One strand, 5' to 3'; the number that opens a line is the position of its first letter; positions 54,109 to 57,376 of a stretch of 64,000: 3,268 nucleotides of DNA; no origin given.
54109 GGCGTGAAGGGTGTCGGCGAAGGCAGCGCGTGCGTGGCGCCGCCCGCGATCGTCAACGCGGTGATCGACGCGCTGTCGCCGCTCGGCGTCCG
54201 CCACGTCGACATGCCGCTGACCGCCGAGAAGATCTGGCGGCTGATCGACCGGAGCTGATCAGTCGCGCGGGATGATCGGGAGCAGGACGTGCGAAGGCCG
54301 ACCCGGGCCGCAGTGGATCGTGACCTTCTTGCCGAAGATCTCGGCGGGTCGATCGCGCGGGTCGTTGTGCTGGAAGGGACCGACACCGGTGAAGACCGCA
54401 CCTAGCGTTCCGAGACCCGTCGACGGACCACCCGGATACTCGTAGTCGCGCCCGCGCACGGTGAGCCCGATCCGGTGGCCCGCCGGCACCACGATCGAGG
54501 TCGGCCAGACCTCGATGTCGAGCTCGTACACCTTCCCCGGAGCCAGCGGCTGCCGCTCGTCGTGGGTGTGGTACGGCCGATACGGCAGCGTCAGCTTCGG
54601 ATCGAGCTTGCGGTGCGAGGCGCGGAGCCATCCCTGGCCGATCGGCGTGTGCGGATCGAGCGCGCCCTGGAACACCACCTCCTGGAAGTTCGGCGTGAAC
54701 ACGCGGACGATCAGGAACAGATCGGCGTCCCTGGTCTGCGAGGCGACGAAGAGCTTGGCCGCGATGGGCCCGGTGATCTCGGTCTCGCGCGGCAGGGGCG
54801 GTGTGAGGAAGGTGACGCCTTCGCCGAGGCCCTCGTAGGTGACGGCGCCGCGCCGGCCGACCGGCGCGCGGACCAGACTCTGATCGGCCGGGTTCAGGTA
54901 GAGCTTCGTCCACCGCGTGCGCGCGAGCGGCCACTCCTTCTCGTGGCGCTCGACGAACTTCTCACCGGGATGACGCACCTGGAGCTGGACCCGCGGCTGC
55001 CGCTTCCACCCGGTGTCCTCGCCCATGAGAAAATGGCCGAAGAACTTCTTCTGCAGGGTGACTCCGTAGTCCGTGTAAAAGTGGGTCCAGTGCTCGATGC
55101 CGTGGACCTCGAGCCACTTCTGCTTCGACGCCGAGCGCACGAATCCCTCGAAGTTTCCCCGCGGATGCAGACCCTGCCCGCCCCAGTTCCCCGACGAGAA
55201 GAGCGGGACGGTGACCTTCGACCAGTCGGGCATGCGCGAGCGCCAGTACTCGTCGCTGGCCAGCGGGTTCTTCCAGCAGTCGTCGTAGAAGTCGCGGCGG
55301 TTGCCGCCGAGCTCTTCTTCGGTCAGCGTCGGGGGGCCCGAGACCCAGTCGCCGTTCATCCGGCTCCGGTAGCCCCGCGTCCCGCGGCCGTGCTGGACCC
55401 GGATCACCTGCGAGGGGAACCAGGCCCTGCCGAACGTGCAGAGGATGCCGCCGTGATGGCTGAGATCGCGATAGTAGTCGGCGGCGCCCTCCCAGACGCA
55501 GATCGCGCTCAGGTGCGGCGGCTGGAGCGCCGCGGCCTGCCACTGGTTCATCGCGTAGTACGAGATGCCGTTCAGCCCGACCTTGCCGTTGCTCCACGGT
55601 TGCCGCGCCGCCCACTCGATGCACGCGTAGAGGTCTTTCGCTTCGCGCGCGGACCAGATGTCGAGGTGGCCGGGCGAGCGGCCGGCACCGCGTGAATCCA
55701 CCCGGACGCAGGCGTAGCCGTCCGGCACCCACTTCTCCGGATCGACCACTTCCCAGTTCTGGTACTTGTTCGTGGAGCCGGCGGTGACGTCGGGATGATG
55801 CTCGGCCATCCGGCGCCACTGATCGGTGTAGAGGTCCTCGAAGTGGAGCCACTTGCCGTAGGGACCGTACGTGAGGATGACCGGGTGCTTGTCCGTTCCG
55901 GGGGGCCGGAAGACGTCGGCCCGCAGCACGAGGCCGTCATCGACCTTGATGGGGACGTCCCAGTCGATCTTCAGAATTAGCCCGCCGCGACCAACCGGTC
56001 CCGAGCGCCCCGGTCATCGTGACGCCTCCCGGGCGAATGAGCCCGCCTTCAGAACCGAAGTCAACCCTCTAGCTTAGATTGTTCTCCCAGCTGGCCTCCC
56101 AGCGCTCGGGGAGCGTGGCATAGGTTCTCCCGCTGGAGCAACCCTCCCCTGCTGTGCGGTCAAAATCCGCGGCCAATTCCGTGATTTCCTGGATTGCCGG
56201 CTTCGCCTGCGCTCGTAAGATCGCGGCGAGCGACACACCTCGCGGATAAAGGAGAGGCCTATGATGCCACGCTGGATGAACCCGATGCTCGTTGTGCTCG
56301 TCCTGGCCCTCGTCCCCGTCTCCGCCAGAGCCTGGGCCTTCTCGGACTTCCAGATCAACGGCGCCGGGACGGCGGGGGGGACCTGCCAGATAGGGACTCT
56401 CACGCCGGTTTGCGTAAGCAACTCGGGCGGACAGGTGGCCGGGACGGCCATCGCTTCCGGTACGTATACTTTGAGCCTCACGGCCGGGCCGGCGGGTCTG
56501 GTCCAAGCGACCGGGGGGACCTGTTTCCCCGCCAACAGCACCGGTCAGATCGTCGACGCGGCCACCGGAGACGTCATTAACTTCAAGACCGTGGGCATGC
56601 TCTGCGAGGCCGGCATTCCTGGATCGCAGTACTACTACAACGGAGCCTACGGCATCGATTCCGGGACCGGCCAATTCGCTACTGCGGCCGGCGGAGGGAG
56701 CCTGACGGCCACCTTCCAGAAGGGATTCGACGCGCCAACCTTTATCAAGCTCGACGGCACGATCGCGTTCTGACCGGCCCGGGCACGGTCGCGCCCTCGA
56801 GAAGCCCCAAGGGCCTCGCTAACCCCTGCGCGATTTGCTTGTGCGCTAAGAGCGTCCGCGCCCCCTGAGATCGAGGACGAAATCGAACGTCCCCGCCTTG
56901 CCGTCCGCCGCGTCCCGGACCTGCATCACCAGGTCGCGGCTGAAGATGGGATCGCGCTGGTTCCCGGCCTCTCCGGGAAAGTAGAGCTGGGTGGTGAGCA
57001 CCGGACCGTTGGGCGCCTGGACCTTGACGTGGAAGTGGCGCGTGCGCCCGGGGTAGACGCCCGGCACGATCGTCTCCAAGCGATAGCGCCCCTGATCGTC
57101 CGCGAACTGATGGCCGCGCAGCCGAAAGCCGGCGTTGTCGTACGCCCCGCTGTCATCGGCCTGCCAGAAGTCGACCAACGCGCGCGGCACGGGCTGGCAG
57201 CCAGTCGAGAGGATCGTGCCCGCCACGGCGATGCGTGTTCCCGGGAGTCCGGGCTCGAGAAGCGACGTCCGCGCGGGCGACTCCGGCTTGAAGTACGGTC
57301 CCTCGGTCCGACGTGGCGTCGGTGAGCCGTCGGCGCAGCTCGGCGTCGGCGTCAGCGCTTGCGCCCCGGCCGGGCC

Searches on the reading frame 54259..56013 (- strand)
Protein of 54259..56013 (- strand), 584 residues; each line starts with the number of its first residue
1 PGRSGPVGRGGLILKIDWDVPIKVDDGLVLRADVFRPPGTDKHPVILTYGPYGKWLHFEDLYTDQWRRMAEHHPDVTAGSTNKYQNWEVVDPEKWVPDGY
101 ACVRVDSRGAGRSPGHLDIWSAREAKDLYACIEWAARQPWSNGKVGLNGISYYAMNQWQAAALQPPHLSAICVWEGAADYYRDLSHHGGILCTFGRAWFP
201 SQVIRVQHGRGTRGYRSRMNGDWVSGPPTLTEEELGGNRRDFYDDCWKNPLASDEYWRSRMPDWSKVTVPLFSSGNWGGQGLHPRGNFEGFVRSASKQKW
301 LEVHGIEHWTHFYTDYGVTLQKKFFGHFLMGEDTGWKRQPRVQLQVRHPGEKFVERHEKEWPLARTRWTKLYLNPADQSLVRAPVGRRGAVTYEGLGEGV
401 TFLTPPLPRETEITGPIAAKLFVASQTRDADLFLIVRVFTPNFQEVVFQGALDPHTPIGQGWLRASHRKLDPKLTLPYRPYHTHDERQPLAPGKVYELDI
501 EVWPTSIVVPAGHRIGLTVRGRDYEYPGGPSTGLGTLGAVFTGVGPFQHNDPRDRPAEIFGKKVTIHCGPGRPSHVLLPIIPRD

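Call 28: search_protein_families(library=pfam, proteins=[window:54259-56013:-], max_evalue=0.0001)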
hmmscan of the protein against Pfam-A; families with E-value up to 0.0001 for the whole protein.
window:54259-56013:- (584 aa): 2 families
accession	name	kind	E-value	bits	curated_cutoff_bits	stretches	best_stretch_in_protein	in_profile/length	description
PF02129.25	Peptidase_S15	-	3.7e-44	151.8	23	1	26-313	1-262/262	X-Pro dipeptidyl-peptidase (S15 family)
PF08530.16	PepX_C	-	8.9e-37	127.5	22.5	1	335-576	2-216/217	X-Pro dipeptidyl-peptidase C-terminal non-catalytic domain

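Call 78: search_protein_families(library=ncbifam, proteins=[window:54259-55929:-], max_evalue=0.00001)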
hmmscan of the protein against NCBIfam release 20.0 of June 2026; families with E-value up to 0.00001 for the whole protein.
window:54259-55929:- (556 aa): 3 families
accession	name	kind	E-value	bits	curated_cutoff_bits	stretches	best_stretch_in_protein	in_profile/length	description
TIGR00976.1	CocE_NonD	subfamily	5.5e-72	243.5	66.3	2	2-347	9-346/550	CocE/NonD family hydrolase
NF003780.0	PRK05371.1-1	subfamily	4.3e-20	71.7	642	2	269-505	339-566/594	Xaa-Pro dipeptidyl-peptidase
NF003782.0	PRK05371.1-3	subfamily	1.1e-08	33.9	711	0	67-156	198-300/648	Xaa-Pro dipeptidyl-peptidase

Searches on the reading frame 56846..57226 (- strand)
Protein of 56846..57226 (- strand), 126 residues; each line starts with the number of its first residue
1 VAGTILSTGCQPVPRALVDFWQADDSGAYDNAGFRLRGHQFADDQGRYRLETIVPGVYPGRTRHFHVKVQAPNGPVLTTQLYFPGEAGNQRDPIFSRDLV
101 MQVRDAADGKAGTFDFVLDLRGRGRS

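Call 64: search_protein_families(library=pfam, proteins=[window:56846-57226:-], max_evalue=0.001)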
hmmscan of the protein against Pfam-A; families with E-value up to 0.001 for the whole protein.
window:56846-57226:- (126 aa): 1 family
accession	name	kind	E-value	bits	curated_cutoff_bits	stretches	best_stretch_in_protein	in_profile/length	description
PF00775.27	Dioxygenase_C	-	1e-17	64.6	27.3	1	2-119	33-181/182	Dioxygenase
